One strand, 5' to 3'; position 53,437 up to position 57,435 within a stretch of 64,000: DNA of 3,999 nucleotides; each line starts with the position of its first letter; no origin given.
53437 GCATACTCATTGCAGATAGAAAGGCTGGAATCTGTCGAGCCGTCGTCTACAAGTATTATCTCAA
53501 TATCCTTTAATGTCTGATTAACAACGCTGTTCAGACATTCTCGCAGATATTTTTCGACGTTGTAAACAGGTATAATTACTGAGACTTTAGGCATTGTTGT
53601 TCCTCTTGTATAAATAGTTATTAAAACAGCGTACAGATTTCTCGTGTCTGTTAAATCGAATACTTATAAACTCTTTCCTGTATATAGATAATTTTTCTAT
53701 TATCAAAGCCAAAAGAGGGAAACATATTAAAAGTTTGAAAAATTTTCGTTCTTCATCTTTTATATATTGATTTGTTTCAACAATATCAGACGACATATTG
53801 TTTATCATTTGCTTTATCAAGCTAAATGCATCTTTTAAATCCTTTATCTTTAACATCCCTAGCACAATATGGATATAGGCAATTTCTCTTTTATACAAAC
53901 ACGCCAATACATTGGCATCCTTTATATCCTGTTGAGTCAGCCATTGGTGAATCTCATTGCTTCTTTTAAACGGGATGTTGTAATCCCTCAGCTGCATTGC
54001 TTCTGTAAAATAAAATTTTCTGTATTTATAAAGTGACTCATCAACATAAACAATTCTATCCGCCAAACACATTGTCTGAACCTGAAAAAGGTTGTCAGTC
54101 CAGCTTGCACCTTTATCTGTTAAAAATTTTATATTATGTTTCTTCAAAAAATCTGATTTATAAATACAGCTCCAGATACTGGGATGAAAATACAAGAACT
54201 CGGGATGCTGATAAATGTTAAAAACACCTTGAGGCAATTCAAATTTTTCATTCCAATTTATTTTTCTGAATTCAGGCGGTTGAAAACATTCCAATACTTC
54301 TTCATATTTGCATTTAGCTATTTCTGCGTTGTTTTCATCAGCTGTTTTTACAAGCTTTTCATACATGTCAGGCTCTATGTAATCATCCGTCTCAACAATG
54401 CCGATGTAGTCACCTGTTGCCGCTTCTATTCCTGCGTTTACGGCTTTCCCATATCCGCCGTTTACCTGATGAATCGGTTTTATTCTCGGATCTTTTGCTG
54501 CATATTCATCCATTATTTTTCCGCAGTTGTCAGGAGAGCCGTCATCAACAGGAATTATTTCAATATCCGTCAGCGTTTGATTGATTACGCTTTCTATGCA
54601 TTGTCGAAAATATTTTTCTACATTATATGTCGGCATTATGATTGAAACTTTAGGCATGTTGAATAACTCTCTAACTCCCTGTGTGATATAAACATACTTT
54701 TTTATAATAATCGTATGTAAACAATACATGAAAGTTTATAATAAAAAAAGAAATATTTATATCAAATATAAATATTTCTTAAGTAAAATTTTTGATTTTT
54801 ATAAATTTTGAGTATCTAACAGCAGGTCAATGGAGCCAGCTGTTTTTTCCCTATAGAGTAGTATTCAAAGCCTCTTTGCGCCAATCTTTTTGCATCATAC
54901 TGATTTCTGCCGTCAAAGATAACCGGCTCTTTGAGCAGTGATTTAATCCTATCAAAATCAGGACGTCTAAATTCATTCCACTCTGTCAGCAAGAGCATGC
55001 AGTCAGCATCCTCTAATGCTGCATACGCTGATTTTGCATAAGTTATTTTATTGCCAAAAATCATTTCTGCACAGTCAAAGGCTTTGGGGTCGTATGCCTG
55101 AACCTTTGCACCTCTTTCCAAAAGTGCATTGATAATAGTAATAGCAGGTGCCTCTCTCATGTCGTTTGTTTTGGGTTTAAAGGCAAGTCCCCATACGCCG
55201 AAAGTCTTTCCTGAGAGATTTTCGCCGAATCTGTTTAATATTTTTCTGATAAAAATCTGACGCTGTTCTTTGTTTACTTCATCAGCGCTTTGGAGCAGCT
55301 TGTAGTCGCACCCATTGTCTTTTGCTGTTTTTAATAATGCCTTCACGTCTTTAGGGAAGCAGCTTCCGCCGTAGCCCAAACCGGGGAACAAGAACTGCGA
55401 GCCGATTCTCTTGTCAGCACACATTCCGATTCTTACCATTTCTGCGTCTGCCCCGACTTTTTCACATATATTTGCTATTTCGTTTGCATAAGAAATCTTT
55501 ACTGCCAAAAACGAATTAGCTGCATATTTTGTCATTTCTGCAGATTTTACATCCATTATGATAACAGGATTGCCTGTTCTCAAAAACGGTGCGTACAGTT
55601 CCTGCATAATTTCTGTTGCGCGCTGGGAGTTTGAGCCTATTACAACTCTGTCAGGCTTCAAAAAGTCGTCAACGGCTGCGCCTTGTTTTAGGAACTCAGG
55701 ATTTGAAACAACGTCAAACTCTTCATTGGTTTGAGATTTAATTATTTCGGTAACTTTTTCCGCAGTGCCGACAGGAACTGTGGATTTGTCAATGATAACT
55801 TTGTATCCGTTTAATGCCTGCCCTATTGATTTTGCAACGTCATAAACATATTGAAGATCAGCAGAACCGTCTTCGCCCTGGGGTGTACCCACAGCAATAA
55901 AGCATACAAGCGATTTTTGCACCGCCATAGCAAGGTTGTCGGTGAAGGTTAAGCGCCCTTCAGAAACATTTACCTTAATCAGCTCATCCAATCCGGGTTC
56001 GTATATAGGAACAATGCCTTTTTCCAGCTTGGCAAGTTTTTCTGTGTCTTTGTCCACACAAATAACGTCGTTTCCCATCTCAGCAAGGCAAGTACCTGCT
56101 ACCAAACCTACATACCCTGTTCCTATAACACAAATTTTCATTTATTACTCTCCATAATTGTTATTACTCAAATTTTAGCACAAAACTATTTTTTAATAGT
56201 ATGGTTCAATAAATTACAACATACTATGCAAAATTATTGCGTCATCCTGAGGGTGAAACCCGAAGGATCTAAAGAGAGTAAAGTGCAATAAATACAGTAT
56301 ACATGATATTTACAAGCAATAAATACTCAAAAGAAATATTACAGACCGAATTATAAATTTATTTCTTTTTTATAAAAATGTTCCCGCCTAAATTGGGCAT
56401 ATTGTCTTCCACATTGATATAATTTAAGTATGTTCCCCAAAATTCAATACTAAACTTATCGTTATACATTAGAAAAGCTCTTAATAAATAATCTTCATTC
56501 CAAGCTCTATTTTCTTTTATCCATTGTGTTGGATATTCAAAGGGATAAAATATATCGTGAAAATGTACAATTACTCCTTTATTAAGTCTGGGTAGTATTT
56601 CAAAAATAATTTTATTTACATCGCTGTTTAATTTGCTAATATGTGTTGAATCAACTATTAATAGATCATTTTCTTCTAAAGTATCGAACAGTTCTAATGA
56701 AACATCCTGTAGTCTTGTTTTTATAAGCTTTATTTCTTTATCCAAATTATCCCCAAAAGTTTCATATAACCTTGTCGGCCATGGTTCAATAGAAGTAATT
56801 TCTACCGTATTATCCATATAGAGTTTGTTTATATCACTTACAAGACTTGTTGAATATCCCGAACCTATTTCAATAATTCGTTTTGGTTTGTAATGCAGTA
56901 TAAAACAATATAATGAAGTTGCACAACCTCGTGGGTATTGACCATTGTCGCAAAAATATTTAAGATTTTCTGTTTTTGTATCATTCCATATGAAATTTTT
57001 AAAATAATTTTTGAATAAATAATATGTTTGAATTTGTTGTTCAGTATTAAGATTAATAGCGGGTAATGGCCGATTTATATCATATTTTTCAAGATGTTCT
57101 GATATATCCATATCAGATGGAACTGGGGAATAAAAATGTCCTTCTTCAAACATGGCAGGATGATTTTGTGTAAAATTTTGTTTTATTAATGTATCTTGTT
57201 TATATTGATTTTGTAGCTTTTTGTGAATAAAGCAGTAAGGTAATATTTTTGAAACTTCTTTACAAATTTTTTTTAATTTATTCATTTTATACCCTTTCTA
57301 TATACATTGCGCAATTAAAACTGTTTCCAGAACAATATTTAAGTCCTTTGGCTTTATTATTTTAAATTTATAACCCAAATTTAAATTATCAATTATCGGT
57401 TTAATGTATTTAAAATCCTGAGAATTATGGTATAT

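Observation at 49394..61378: A ~30-aa basic/hydrophobic motif (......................) recurs 8 times, always at a domain junction or protein terminus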

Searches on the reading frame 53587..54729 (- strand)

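Call 4: search_protein_families(library=pfam, proteins=[window:53587-54729:-], max_evalue=0.01)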
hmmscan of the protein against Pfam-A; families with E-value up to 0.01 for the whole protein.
window:53587-54729:- (380 aa): 3 families
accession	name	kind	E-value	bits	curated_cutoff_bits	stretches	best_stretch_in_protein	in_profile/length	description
PF00535.33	Glycos_transf_2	-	1.8e-38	132.5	23.3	1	29-156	1-129/168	Glycosyl transferase family 2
PF10111.15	Glyco_tranf_2_2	-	3e-09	37.2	27.3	1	29-131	1-107/276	Glycosyltransferase like family 2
PF13641.12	Glyco_tranf_2_3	-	1.1e-08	35.8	27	1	26-141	1-122/230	Glycosyltransferase like family 2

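Call 6: search_protein_families(library=ncbifam, proteins=[window:53587-54729:-], max_evalue=0.01)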
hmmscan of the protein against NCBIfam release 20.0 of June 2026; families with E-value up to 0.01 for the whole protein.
window:53587-54729:- (380 aa): 24 families
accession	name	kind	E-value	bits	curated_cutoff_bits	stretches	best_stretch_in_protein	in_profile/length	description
NF007482.0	PRK10073.1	equivalog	3.6e-45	154.4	423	1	25-237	5-216/334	glycosyltransferase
NF047683.1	TeichurnBiosyTuaG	equivalog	2.2e-21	76.6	400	1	25-144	5-125/252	teichuronic acid biosynthesis protein TuaG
TIGR03937.1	PgaC_IcaA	equivalog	9.4e-20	70.9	422.3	1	20-134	39-154/407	poly-beta-1,6-N-acetyl-D-glucosamine synthase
NF041394.1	GtaseAglG_Halo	equivalog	6e-16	58.6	440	1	27-135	2-112/304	glucosyl-dolichyl phosphate glucuronosyltransferase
NF053739.1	GlytfEpsEBac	equivalog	6.2e-16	58.2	450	1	26-133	1-110/265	glycosyltransferase EpsE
NF050050.1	ProtGlycPglI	equivalog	1.4e-15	57.5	500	1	25-137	1-115/306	GalNAc(5)-diNAcBac-PP-undecaprenol beta-1,3-glucosyltransferase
NF041875.1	EPS_EpsD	equivalog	2.7e-13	50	370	1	28-131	1-105/325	exopolysaccharide biosynthesis glycosyltransferase EpsD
TIGR03111.1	glyc2_xrt_Gpos1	hypoth_equivalog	2.9e-13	49.4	363.95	1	8-138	31-163/439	TIGR03111 family XrtG-associated glycosyltransferase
TIGR04242.1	nodulat_NodC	equivalog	5.5e-11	42.1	550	1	21-133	43-159/395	chitooligosaccharide synthase NodC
NF007986.1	PRK10714.1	equivalog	3e-10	39.6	529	1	25-135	5-120/316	undecaprenyl-phosphate 4-deoxy-4-formamido-L-arabinose transferase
TIGR04283.1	glyco_like_mftF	equivalog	3.9e-10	39.7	182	1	28-137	1-104/221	TIGR04283 family arsenosugar biosynthesis glycosyltransferase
NF047588.1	GlcsyltransPgfSStrep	equivalog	4.2e-10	39.3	500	1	27-132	2-112/308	glycosyltransferase PgfS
TIGR04017.1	WcaA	equivalog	1.3e-09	38.1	495.75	1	25-122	4-102/279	colanic acid biosynthesis glycosyltransferase WcaA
NF007453.0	PRK10018.1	equivalog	1.5e-09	37.9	382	1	25-122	5-103/280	colanic acid biosynthesis glycosyltransferase WcaA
NF038302.1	EPS_HpsE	equivalog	2.3e-09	36.7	300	1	28-157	3-139/307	hormogonium polysaccharide biosynthesis glycosyltransferase HpsE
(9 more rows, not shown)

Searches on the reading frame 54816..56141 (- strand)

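Call 21: search_protein_families(library=pfam, proteins=[window:54816-56141:-], max_evalue=0.0001)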
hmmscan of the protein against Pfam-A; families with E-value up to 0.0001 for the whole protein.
window:54816-56141:- (441 aa): 6 families
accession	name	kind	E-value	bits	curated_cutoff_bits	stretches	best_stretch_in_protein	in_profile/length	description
PF03721.20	UDPG_MGDP_dh_N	-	6.2e-67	225.2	27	1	1-182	1-187/187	UDP-glucose/GDP-mannose dehydrogenase family, NAD binding domain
PF00984.24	UDPG_MGDP_dh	-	2.6e-38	130.5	25.4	1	199-291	1-93/94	UDP-glucose/GDP-mannose dehydrogenase family, central domain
PF03720.21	UDPG_MGDP_dh_C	-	1.3e-34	119.1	30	1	315-416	1-102/103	UDP-glucose/GDP-mannose dehydrogenase family, UDP binding domain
PF03446.21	NAD_binding_2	-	1.2e-06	29.1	21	0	2-140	1-113/161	NAD binding domain of 6-phosphogluconate dehydrogenase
PF02558.23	ApbA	-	4.9e-05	23.4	22.2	0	3-58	1-55/150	Ketopantoate reductase PanE/ApbA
PF03807.23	F420_oxidored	-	6.2e-05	23.9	21.6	0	2-84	1-67/94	NADP oxidoreductase coenzyme F420-dependent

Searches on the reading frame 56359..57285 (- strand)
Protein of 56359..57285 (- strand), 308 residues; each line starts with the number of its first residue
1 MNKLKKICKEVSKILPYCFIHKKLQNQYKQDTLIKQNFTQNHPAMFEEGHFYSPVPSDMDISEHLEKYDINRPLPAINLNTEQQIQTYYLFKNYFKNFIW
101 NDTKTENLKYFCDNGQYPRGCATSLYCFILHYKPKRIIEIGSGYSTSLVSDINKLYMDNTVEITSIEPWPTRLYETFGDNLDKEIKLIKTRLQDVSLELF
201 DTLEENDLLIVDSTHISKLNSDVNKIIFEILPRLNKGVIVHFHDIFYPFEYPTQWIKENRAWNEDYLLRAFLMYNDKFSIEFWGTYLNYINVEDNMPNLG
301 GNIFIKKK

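Call 4: search_protein_families(library=pfam, proteins=[window:56359-57285:-], max_evalue=0.01)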
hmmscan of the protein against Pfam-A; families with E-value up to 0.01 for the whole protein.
window:56359-57285:- (308 aa): 1 family
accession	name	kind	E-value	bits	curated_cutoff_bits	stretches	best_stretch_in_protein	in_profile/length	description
PF13578.12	Methyltransf_24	-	4.5e-11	44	26.3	1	138-245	1-105/105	Methyltransferase domain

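Call 6: search_protein_families(library=ncbifam, proteins=[window:56359-57285:-], max_evalue=0.01)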
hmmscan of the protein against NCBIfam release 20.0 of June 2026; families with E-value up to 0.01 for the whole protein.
window:56359-57285:- (308 aa): 0 families
